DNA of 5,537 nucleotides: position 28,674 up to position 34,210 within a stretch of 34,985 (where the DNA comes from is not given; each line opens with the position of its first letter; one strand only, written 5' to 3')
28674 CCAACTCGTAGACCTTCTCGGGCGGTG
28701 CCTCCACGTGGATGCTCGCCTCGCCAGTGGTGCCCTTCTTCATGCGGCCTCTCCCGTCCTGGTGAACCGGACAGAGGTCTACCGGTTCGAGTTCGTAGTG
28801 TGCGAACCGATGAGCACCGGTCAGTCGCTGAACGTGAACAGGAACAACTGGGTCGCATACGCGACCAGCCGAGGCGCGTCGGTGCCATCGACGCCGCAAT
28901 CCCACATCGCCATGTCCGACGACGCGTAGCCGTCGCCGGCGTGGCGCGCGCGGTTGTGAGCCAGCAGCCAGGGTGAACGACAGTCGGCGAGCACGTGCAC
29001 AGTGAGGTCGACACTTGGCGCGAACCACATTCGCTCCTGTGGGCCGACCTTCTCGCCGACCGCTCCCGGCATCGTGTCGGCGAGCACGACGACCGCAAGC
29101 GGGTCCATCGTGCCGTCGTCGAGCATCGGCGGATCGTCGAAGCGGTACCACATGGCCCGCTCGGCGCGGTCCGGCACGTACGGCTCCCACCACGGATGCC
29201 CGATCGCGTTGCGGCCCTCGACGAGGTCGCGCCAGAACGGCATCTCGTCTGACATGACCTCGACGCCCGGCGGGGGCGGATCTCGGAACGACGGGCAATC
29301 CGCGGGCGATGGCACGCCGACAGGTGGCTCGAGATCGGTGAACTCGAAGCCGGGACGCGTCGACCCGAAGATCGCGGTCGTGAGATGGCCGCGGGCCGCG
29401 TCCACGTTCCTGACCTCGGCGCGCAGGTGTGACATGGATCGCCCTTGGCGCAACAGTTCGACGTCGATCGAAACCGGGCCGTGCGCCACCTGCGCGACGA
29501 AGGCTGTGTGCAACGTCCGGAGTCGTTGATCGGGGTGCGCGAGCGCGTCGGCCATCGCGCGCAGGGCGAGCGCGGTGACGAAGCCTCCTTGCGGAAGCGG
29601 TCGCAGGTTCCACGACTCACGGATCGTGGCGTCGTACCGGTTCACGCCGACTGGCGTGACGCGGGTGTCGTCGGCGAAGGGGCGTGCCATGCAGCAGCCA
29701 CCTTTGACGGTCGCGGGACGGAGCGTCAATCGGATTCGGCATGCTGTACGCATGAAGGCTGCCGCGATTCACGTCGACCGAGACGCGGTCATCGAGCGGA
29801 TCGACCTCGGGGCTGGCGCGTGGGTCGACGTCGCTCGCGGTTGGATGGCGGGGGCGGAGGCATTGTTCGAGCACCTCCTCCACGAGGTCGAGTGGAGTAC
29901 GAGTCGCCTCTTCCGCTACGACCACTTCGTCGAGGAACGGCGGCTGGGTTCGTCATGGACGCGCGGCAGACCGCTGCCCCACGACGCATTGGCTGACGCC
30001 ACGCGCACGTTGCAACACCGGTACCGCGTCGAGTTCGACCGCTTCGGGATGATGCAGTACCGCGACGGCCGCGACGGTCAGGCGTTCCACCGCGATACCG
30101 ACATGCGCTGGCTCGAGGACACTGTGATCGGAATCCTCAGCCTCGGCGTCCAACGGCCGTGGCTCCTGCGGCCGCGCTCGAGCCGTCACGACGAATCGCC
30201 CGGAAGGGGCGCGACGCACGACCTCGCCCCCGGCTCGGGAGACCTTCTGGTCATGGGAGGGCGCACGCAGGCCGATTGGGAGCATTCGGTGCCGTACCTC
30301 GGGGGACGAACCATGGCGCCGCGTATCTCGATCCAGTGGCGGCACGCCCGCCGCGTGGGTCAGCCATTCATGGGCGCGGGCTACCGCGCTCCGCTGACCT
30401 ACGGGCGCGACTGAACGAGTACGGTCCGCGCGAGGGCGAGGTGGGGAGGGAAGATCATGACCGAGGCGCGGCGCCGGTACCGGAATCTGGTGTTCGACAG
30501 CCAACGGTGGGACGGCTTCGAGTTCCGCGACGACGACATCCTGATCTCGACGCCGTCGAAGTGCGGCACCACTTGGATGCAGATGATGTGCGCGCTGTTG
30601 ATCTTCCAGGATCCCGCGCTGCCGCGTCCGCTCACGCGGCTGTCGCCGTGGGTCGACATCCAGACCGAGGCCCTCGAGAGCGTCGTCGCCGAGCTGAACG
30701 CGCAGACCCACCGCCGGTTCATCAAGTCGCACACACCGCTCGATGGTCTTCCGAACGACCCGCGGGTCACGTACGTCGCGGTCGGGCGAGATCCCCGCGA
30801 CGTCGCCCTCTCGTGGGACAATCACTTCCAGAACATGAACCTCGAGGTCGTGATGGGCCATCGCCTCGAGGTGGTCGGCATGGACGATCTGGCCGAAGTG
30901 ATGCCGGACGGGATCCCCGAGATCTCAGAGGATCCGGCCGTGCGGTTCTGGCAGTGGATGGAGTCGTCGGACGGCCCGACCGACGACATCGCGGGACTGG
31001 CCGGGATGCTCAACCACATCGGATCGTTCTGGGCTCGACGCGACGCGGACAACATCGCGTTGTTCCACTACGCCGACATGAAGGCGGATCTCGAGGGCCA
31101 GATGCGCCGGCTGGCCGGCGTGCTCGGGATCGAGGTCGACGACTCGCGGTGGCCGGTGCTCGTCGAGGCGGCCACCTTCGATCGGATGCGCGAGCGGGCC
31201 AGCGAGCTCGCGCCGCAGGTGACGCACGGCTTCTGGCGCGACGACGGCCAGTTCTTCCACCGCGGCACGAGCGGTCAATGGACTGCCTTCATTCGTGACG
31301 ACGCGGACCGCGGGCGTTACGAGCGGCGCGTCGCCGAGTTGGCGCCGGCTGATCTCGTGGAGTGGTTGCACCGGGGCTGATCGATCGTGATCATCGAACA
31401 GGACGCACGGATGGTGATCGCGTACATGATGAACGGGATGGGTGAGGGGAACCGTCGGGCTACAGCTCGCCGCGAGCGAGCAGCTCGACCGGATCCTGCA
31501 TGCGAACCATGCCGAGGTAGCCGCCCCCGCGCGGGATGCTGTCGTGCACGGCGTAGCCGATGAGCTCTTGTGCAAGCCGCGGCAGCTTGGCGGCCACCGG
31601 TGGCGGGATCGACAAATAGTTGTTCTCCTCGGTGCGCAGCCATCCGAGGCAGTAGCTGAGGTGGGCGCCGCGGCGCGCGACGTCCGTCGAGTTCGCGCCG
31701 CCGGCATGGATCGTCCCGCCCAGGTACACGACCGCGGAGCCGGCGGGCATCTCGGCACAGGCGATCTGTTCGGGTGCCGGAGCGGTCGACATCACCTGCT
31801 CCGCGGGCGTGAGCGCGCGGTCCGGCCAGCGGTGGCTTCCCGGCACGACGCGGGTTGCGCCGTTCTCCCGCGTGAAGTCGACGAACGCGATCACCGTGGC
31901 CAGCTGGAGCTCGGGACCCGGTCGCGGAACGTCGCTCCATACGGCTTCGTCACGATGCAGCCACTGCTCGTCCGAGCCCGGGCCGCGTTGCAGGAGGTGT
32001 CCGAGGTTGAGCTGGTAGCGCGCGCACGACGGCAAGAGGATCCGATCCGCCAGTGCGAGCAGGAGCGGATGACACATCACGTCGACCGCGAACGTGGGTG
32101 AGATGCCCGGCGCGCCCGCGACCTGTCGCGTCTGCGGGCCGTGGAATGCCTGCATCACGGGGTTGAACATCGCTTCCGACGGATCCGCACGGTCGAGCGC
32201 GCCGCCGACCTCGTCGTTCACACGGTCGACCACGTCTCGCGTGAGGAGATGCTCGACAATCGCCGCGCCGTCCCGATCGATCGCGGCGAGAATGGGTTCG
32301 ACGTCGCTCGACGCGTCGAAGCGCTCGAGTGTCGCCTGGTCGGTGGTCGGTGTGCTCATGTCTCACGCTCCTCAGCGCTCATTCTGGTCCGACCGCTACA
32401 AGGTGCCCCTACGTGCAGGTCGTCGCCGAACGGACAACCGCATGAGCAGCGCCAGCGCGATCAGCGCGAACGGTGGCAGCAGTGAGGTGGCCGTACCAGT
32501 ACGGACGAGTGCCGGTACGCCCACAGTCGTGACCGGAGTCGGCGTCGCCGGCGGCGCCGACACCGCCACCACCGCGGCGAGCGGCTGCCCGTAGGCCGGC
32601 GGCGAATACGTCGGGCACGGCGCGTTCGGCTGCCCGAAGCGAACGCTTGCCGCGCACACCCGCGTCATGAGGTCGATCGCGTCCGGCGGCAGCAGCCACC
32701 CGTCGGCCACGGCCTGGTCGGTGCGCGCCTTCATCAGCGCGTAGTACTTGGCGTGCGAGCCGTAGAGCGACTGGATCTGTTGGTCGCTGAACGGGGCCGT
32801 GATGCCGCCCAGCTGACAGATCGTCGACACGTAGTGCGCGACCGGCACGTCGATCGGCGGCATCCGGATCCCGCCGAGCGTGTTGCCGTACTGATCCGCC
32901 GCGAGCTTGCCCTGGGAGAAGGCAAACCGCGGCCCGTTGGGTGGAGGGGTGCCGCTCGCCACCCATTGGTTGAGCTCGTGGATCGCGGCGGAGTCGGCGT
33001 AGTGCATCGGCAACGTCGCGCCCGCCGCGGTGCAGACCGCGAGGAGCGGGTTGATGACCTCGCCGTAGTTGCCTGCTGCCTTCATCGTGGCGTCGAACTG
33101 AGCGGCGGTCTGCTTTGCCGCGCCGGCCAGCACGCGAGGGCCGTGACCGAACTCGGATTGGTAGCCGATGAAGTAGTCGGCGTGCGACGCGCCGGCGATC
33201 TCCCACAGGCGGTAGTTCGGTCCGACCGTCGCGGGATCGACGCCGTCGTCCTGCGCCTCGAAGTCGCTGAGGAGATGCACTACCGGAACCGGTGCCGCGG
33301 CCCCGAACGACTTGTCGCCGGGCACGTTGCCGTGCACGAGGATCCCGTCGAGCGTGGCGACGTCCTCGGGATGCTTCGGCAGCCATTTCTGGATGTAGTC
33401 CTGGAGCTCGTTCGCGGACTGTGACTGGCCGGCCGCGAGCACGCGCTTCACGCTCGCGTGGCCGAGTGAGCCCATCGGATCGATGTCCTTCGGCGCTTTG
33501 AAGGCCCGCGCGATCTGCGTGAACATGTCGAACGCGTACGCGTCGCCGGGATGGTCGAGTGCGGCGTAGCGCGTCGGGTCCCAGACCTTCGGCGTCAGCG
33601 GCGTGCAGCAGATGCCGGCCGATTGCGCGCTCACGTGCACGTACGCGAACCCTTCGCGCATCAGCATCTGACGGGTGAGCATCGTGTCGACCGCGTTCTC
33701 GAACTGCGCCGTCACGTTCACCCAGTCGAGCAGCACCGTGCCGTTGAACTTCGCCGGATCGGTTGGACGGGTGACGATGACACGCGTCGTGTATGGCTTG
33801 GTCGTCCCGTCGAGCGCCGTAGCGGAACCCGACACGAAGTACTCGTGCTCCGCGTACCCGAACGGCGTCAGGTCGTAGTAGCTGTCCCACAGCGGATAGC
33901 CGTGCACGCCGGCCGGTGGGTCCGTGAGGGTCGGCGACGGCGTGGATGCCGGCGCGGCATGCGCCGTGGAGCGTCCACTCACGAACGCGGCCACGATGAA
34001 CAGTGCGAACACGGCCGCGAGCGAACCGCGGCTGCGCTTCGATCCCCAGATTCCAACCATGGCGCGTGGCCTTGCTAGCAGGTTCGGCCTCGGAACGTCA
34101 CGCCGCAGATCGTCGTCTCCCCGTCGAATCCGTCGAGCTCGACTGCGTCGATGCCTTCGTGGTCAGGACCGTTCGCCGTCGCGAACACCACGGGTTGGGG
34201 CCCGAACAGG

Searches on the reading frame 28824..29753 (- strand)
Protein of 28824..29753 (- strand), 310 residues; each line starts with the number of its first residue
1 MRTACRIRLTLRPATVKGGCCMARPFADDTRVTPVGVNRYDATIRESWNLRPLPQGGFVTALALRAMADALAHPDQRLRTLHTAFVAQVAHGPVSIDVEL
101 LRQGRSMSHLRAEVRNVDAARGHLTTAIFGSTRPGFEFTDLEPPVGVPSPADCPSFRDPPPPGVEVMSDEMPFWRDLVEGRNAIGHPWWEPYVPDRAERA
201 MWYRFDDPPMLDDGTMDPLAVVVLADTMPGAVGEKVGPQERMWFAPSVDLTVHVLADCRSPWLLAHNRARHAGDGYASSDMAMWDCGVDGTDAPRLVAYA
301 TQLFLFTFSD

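Call 87: search_protein_families(library=pfam, proteins=[window:28824-29753:-], max_evalue=0.001)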
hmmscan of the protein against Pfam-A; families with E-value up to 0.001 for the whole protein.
window:28824-29753:- (310 aa): 2 families
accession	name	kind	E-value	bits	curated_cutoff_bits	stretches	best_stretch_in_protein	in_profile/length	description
PF13622.12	4HBT_3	-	1e-16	61.3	24.3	1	45-121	2-74/83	Acyl-CoA thioesterase N-terminal domain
PF20789.3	4HBT_3C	-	2.3e-15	57.5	24.1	1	150-303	1-137/140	Acyl-CoA thioesterase C-terminal domain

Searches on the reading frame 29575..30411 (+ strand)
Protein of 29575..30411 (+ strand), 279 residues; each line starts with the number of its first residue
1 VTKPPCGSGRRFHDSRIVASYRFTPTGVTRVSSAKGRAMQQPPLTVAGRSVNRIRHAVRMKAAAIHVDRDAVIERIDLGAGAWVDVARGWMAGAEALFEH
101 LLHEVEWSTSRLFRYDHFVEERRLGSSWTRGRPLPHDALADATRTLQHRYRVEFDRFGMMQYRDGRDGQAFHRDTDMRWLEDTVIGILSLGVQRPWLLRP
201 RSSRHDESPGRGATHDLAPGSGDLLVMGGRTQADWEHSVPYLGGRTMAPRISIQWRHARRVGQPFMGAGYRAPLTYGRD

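Call 87: search_protein_families(library=pfam, proteins=[window:29575-30411:+], max_evalue=0.001)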
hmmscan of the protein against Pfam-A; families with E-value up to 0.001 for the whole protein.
window:29575-30411:+ (279 aa): 1 family
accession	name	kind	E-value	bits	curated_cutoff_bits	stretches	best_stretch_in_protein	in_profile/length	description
PF13532.12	2OG-FeII_Oxy_2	-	2.5e-09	38.1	31.2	1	152-242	93-173/194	2OG-Fe(II) oxygenase superfamily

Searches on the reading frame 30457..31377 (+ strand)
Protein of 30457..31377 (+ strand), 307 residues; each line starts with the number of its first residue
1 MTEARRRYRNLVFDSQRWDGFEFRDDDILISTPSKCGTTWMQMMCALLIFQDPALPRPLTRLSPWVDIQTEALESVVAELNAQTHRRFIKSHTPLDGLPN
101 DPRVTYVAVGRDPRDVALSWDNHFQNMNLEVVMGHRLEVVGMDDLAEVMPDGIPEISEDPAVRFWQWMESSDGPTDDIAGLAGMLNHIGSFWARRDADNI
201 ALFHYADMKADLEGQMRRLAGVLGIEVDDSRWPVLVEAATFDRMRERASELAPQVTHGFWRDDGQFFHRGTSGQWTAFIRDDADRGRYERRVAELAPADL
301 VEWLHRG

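Call 87: search_protein_families(library=pfam, proteins=[window:30457-31377:+], max_evalue=0.001)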
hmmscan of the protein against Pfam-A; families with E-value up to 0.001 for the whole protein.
window:30457-31377:+ (307 aa): 2 families
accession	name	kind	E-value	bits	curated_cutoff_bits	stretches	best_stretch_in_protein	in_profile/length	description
PF00685.33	Sulfotransfer_1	-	4.7e-37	128.2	22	1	25-278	1-234/255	Sulfotransferase domain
PF13469.12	Sulfotransfer_3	-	6e-05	23.8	27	0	181-229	168-216/216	Sulfotransferase family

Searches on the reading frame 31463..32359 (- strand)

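Call 87: search_protein_families(library=pfam, proteins=[window:31463-32359:-], max_evalue=0.001)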
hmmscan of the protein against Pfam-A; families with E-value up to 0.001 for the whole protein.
window:31463-32359:- (299 aa): 1 family
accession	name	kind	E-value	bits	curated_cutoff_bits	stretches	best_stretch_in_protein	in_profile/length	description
PF05721.19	PhyH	-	3.5e-28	99.8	22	1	28-231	2-213/213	Phytanoyl-CoA dioxygenase (PhyH)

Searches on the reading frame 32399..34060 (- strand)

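Call 47: search_protein_families(library=pfam, proteins=[window:32399-34060:-], max_evalue=0.001)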
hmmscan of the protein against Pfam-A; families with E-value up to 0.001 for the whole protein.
window:32399-34060:- (554 aa): 1 family
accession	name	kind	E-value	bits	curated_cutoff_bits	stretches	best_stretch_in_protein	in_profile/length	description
PF20091.5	Abhydrolase_10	-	4.6e-108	362.4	23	1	48-465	5-428/429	Alpha/beta hydrolase domain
